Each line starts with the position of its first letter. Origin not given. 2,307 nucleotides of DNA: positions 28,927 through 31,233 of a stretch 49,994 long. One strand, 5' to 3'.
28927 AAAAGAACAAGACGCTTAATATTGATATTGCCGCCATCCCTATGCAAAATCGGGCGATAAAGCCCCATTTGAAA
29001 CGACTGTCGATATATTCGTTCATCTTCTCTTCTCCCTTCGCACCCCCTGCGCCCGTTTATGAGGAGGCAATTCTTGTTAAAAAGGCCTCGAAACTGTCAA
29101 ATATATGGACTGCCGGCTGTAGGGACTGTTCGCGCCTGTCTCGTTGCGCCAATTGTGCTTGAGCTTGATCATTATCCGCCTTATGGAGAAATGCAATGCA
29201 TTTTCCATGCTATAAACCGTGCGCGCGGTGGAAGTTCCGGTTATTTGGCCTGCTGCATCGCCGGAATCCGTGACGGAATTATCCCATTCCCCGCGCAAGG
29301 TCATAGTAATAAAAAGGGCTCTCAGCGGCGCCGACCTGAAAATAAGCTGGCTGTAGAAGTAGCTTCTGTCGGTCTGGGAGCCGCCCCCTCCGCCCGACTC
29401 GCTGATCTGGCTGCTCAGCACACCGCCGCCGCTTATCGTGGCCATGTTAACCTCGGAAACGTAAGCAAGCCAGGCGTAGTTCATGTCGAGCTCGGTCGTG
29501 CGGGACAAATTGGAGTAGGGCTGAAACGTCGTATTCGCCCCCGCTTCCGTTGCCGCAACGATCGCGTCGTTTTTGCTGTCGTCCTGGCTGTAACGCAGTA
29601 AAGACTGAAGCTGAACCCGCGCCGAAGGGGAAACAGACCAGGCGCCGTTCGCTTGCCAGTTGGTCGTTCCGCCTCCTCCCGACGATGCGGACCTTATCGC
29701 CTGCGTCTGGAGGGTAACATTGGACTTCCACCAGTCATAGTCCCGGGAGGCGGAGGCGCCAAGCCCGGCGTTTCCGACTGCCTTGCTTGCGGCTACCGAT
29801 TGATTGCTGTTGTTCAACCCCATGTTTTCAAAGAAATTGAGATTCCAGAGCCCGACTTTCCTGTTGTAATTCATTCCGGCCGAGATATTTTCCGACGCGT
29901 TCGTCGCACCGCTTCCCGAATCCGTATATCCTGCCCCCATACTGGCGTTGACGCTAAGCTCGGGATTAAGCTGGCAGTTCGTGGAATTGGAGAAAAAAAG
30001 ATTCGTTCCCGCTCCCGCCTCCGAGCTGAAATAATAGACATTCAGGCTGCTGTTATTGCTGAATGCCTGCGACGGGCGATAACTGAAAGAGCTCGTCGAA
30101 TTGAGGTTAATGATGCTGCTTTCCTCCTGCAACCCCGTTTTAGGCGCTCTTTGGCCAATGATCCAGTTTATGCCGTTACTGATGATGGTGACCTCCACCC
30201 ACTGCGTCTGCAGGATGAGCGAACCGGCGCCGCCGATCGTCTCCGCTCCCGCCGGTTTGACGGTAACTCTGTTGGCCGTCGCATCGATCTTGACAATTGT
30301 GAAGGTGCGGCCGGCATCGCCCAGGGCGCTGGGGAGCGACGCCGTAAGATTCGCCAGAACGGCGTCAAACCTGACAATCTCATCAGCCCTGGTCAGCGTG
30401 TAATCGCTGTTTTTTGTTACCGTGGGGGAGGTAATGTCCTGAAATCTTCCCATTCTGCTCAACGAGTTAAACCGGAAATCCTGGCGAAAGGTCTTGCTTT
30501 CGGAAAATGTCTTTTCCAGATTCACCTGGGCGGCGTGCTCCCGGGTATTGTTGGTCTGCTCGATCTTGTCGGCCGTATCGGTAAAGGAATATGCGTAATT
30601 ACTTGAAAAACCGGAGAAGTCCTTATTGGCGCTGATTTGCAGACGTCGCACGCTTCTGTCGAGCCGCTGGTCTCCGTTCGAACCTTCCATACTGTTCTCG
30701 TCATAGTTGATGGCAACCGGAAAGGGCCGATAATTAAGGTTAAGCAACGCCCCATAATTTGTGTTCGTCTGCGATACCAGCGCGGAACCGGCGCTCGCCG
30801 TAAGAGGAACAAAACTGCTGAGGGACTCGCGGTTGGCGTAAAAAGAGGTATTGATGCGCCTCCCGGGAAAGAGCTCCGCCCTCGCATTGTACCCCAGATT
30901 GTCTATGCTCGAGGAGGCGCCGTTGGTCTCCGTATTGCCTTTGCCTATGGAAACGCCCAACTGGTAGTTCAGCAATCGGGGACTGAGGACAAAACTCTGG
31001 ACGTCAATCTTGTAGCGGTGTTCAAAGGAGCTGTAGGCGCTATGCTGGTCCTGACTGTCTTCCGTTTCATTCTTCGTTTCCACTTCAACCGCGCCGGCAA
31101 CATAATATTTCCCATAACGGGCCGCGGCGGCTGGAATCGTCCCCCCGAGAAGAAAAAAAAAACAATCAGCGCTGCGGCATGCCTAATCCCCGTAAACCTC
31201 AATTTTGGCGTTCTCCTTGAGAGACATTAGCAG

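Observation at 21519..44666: Roughly 23 kb co-directional supercluster: 7 multihaem cytochromes, 3 NHL propellers, PPIase, giant beta-barrel, private CcsBA and a sigma54 two-component system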

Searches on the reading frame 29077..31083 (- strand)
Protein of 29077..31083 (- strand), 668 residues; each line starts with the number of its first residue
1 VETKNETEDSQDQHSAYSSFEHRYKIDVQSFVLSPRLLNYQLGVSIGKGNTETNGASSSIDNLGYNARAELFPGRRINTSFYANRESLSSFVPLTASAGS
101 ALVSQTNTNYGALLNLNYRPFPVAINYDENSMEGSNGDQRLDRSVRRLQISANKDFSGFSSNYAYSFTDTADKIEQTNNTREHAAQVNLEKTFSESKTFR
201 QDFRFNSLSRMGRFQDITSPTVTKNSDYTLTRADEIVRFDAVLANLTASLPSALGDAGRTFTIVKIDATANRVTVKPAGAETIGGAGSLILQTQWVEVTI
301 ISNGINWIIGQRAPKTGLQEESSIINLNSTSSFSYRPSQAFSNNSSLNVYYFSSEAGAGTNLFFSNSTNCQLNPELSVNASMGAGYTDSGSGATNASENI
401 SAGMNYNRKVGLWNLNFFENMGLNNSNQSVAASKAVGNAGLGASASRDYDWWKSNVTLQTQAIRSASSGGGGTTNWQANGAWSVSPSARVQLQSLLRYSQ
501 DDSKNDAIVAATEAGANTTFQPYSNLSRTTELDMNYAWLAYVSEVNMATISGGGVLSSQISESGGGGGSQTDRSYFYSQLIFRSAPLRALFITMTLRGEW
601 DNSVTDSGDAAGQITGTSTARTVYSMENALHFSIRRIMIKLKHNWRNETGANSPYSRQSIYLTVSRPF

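Call 5: search_protein_families(library=pfam, proteins=[window:29077-31083:-], max_evalue=0.01)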
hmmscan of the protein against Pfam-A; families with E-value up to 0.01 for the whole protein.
window:29077-31083:- (668 aa): 0 families

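Call 18: search_protein_families(library=ncbifam, proteins=[window:29077-31083:-], max_evalue=0.01)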
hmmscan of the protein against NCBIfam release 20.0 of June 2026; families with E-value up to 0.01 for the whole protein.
window:29077-31083:- (668 aa): 0 families

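Call 21: find_homologous_proteins(query=window:29077-31083:-, max_evalue=0.001)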
Query window:29077-31083:- (668 aa): 23 proteins with E <= 0.001 among 8000 candidates.
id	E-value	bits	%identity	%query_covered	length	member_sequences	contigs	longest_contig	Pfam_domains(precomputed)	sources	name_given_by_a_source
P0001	0.0e+0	1395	96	100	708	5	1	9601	-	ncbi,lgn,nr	ncbi:MAG: hypothetical protein M0P74_17440 [Syntrophales bacterium]|nr:hypothetical protein [Syntrop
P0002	0.0e+0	1353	92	100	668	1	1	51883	-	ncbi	ncbi:MAG: hypothetical protein ACYC6Q_02415 [Syntrophales bacterium]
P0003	0.0e+0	1155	78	100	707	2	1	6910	-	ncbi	-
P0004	0.0e+0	1033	70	100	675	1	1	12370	-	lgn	-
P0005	0.0e+0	1012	69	100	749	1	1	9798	-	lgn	-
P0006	2.0e-293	993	67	100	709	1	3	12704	-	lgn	-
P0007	2.0e-287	973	66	100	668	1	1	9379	-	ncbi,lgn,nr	ncbi:MAG: hypothetical protein U1C55_06925 [Smithellaceae bacterium]|nr:hypothetical protein [Smithe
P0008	2.0e-241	821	58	100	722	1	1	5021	-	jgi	jgi:hypothetical protein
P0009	1.9e-238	811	57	100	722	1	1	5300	-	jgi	jgi:hypothetical protein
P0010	2.7e-238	811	56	100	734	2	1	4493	-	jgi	-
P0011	1.4e-229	782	55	100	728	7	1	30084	-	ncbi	-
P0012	1.7e-213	729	52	100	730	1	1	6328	-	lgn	-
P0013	1.4e-212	726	52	99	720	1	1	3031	-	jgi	jgi:hypothetical protein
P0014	5.3e-210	717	49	99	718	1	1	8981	-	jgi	-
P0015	6.3e-207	707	50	100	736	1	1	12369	-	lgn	-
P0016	9.8e-205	700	50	100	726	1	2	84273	-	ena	-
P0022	6.7e-7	46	42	11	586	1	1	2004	PF12708.13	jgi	jgi:hypothetical protein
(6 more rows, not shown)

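Call 41: find_encoding_contigs(protein=P0016, flank=10000, max_places=2)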
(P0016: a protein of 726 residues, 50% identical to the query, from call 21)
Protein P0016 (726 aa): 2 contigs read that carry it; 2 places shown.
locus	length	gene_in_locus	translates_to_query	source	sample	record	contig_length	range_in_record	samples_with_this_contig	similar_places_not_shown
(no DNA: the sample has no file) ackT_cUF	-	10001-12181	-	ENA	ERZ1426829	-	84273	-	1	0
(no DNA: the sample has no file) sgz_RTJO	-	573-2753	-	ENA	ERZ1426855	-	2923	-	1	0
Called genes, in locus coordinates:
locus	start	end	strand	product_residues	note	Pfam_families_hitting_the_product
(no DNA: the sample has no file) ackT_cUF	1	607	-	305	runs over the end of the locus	PF00146:NADHdh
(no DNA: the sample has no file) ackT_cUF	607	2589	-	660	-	PF00662:Proton_antipo_N (faint), PF00361:Proton_antipo_M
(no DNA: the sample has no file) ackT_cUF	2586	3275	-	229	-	PF12728:HTH_17, PF00359:PTS_EIIA_2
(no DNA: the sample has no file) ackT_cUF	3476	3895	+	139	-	PF00782:DSPc, PF22784:PTP-SAK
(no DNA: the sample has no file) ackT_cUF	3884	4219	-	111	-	-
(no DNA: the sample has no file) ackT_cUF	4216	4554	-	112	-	-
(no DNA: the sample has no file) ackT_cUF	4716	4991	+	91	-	-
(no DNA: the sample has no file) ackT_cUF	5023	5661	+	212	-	PF00160:Pro_isomerase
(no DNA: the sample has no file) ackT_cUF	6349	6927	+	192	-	-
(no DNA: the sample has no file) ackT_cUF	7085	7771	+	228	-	PF14522:Cytochrome_C7 (faint), PF09699:Paired_CXXCH_1 (weak)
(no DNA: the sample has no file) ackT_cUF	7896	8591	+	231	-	PF09699:Paired_CXXCH_1 (faint), PF14537:Cytochrom_c3_2 (faint), PF14522:Cytochrome_C7 (faint)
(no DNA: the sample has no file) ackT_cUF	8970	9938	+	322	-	PF13623:SurA_N_2, PF13624:SurA_N_3, PF09312:SurA_N, PF13145:Rotamase_2, PF13616:Rotamase_3, PF00639:Rotamase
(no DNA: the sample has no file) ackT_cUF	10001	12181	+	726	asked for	-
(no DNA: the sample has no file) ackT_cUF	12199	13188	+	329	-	PF08450:SGL (faint), PF25021:TEN_NHL (faint), PF01436:NHL, PF17170:DUF5128 (weak)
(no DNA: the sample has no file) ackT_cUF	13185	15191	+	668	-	PF14522:Cytochrome_C7 (faint), PF14537:Cytochrom_c3_2 (faint), PF03264:Cytochrom_NNT (faint), PF09699:Paired_CXXCH_1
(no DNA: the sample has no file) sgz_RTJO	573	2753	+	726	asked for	-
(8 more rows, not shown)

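Call 42: find_encoding_contigs(protein=P0011, flank=10000, max_places=2)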
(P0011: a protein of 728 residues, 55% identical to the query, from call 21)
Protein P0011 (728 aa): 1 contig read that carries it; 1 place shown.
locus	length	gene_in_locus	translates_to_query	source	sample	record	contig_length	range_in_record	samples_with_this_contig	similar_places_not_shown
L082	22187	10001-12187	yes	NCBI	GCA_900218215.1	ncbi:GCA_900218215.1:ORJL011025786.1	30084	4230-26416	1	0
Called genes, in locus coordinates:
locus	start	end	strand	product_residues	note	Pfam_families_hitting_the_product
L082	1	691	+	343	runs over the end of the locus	-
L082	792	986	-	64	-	-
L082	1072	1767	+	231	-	PF14522:Cytochrome_C7 (weak), PF09699:Paired_CXXCH_1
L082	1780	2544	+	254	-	PF14522:Cytochrome_C7 (weak), PF09699:Paired_CXXCH_1 (weak)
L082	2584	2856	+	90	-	-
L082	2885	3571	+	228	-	PF09699:Paired_CXXCH_1 (weak)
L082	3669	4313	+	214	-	PF22113:Mtrc-MtrF_II-IV_dom (faint), PF14522:Cytochrome_C7 (faint), PF09699:Paired_CXXCH_1 (weak)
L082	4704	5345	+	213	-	PF14522:Cytochrome_C7 (faint), PF09699:Paired_CXXCH_1 (weak)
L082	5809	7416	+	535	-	PF13432:TPR_16 (faint), PF13428:TPR_14 (faint), PF13181:TPR_8 (faint), PF13414:TPR_11 (faint), PF13431:TPR_17 (faint), PF14559:TPR_19 (weak), PF00515:TPR_1 (weak), PF07719:TPR_2 (weak)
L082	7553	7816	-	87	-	PF05016:ParE_toxin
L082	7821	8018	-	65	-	-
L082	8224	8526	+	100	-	PF01381:HTH_3 (weak)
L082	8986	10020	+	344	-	PF13623:SurA_N_2 (weak), PF13624:SurA_N_3, PF13145:Rotamase_2, PF13616:Rotamase_3, PF00639:Rotamase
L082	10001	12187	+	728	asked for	-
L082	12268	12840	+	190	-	-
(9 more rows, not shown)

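Call 43: predict_structure(alignment_id=A2)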
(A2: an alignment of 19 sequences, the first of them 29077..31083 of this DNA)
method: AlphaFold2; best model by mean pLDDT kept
length: 668 residues; sequences in the alignment: 19
mean_pLDDT: 73.7   pTM: 0.53
mean pLDDT of the five models: 73.7, 72.0, 71.5, 70.1, 63.1
residues with pLDDT >= 90: 114; 70-90: 311; 50-70: 153; < 50: 90
segments of 3 or more residues with pLDDT < 50: 1-25, 27-36, 51-62, 94-98, 213-219, 312-319, 391-394, 428-431, 610-613
pLDDT, mean of each block of 10 residues (from residue 1): 37 40 47 45 51 46 51 56 66 50 73 73 84 74 87 82 90 73 89 88 84 44 83 79 83 59 76 79 70 77 58 46 75 89 89 62 87 88 76 60 87 86 64 69 87 83 79 83 76 89 78 62 79 88 76 90 67 89 86 92 71 57 91 87 89 80 85
secondary structure, 60 per line:
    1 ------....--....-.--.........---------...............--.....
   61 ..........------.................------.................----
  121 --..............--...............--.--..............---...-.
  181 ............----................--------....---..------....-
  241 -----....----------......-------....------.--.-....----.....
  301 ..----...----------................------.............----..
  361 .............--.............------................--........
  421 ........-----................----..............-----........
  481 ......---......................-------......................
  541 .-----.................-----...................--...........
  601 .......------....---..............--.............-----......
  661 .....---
elements in order (helices of 4 or more, strands of 3 or more residues): E7-10 E13-16 E21-29 E39-53 E56-70 E77-93 E100-116 E123-136 E139-153 E159-172 E180-192 E197-212 E221-224 E236-239 E246-249 E260-265 E273-276 E288-291 E296-302 E307-309 E320-335 E342-354 E359-373 E376-388 E395-410 E413-428 E434-449 E454-467 E473-486 E490-511 E519-541 E547-563 E569-587 E590-607 E614-617 E621-634 E637-649 E655-665

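Call 47: fold_search(model_id=the predicted structure, library=pdb)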
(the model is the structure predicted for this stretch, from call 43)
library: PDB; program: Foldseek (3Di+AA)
matches with E <= 10: 697; with E <= 0.001: 31
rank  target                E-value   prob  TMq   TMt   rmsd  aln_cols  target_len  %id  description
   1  6r2q_B                1.8e-07  1.00  0.27  0.27  24.8       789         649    9  Structure of the Mtr complex (released 2020-04-22)
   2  8gl6_A                2.9e-05  1.00  0.33  0.14  14.2       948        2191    8  The Type 9 Secretion System in vitro assembled, RemA-CTD substrate bound complex (released 2024-01-31)
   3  8p98_A                4.3e-05  1.00  0.24  0.25  28.9       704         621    9  BtuB3G3 bound to cyanocobalamin with ordered EL8 (released 2023-08-16)
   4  8gl8_A                5.8e-05  1.00  0.33  0.14  15.1       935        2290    8  The Type 9 Secretion System Extended Translocon - SprA-PorV-PPI-RemZ-SkpA-SprE complex (released 2024-01-31)
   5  6h3i_A                8.7e-05  1.00  0.32  0.14  16.5       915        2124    9  Structural snapshots of the Type 9 protein translocon (released 2018-11-07)
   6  8h1r_D                1.1e-04  0.97  0.16  0.14  26.8       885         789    6  Crystal structure of LptDE-YifL complex (released 2023-10-25)
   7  8h1s_C                1.9e-04  0.98  0.16  0.14  26.7       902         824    7  Crystal structure of apo-LptDE complex (released 2023-10-11)
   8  6h3j_A                2.1e-04  1.00  0.34  0.16  13.0       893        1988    8  Structural snapshots of the Type 9 protein translocon Plug-complex (released 2018-11-07)
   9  9fz5_A                2.2e-04  0.90  0.15  0.14  26.9       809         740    6  Cryo-EM structure of LptDE-YedD complex from Escherichia Coli (released 2025-04-09)
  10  8p97_A                2.4e-04  1.00  0.21  0.23  29.1       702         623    8  BtuB3G3 bound to cyanocobalamin with disordered EL8 (released 2023-08-16)
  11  9ia5_A                2.5e-04  0.85  0.14  0.13  27.2       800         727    6  LpDEM from Escherichia coli (released 2025-12-10)
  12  6e4v                  2.7e-04  1.00  0.22  0.22  29.8       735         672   10  The Crystal Structure of FhuE from E. coli in complex with its substrate Coprogen (released 2019-04-10)
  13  4rdt_B                3.4e-04  1.00  0.21  0.22  26.5       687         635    7  Structure of the bacterial Zn-transporter ZnuD from Neisseria meningitidis (flexible conformation bound to a zinc ion) (released 2015-08-19)
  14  9a3c_MODEL_1_A        3.6e-04  0.99  0.19  0.18  29.2       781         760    9  Model of E. coli Fiu by in-cell photo-crosslinking MS and deep learning (released 2023-02-24)
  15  9a31_MODEL_1_A        3.6e-04  0.95  0.16  0.15  28.2       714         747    8  Model of E. coli fhuA by in-cell photo-crosslinking MS and deep learning (released 2023-02-24)
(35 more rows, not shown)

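Call 48: search_protein_families(library=pfam, proteins=[P0022], max_evalue=5)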
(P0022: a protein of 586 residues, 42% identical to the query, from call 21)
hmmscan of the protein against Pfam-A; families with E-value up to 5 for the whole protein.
P0022 (586 aa): 4 families
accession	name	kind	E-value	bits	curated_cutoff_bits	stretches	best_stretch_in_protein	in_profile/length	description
PF12708.12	Pect-lyase_RHGA_epim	-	4.1e-17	63.1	27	1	148-234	1-88/213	Rhamnogalacturonase A/epimerase, pectate lyase-like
PF13229.12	Beta_helix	-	0.00049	20.2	25.9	3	364-475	14-123/158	Right handed beta helix region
PF12218.14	End_N_terminal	-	0.019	15.1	26.3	1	156-179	1-24/67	N terminal extension of bacteriophage endosialidase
PF01696.23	Adeno_E1B_55K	-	0.82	8.7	24.5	1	376-458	143-218/387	Adenovirus EB1 55K protein / large t-antigen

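Call 67: find_encoding_contigs(protein=P0002, flank=10000, max_places=2)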
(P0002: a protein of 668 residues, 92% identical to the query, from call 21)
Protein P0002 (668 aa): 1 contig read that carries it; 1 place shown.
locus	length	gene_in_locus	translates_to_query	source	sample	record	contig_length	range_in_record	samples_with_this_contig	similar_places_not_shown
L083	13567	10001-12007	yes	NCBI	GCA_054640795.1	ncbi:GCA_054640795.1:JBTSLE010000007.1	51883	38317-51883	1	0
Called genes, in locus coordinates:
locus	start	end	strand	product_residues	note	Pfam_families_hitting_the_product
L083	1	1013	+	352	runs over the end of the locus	PF00578:AhpC-TSA, PF08534:Redoxin, PF25068:ARM_TT21_4th (faint), PF13424:TPR_12 (faint), PF13905:Thioredoxin_8, PF00515:TPR_1 (weak), PF07719:TPR_2 (weak), PF14559:TPR_19, +6 more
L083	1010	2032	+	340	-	PF14522:Cytochrome_C7 (faint), PF14537:Cytochrom_c3_2 (faint), PF22113:Mtrc-MtrF_II-IV_dom, PF09699:Paired_CXXCH_1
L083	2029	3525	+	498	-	PF00512:HisKA, PF02518:HATPase_c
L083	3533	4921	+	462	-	PF00072:Response_reg, PF00158:Sigma54_activat, PF14532:Sigma54_activ_2, PF00004:AAA (weak), PF07724:AAA_2 (weak), PF07728:AAA_5, PF25601:AAA_lid_14, PF02954:HTH_8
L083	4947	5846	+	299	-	PF02393:US22 (faint), PF25021:TEN_NHL (faint), PF01436:NHL (weak), PF17170:DUF5128 (weak), PF08450:SGL (weak), PF17170:DUF5128, PF01436:NHL (weak)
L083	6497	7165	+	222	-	PF14537:Cytochrom_c3_2 (faint), PF14522:Cytochrome_C7 (faint), PF09699:Paired_CXXCH_1 (weak)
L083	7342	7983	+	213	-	PF14537:Cytochrom_c3_2 (faint), PF14522:Cytochrome_C7 (faint), PF09699:Paired_CXXCH_1 (weak)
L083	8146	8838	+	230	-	PF14522:Cytochrome_C7 (faint), PF09699:Paired_CXXCH_1 (weak)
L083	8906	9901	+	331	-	PF13623:SurA_N_2, PF13624:SurA_N_3, PF09312:SurA_N (weak), PF13145:Rotamase_2, PF13616:Rotamase_3, PF00639:Rotamase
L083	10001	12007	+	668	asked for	-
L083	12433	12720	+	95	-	-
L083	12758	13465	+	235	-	PF14522:Cytochrome_C7 (faint), PF14537:Cytochrom_c3_2 (weak), PF22678:Cytochrom_c_NrfB-like (faint), PF09699:Paired_CXXCH_1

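Call 68: find_encoding_contigs(protein=P0001, flank=10000, max_places=2)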
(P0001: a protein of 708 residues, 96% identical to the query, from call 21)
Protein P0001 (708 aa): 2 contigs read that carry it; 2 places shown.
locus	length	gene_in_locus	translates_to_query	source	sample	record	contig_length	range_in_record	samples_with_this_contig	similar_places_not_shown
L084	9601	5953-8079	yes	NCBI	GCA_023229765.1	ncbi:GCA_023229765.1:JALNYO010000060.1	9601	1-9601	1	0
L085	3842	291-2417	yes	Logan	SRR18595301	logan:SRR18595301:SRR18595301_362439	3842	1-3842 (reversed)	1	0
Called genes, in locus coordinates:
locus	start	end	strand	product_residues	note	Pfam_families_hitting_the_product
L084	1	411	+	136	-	PF02518:HATPase_c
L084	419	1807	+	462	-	PF00072:Response_reg, PF00004:AAA (faint), PF00158:Sigma54_activat, PF14532:Sigma54_activ_2, PF07724:AAA_2 (weak), PF07728:AAA_5, PF25601:AAA_lid_14, PF02954:HTH_8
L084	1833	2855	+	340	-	-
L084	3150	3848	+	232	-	PF22678:Cytochrom_c_NrfB-like (faint), PF14537:Cytochrom_c3_2 (faint), PF14522:Cytochrome_C7 (faint), PF09699:Paired_CXXCH_1 (weak)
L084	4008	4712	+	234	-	PF14522:Cytochrome_C7 (faint), PF09699:Paired_CXXCH_1 (weak)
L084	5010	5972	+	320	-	PF13623:SurA_N_2, PF13624:SurA_N_3, PF09312:SurA_N (weak), PF13145:Rotamase_2, PF13616:Rotamase_3, PF00639:Rotamase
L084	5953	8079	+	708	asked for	-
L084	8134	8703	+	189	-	-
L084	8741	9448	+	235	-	PF14522:Cytochrome_C7 (faint), PF14537:Cytochrom_c3_2 (weak), PF09699:Paired_CXXCH_1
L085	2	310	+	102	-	?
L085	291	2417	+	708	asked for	-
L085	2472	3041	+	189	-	-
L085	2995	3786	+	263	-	PF22678:Cytochrom_c_NrfB-like (faint), PF14522:Cytochrome_C7 (faint), PF14537:Cytochrom_c3_2 (weak), PF09699:Paired_CXXCH_1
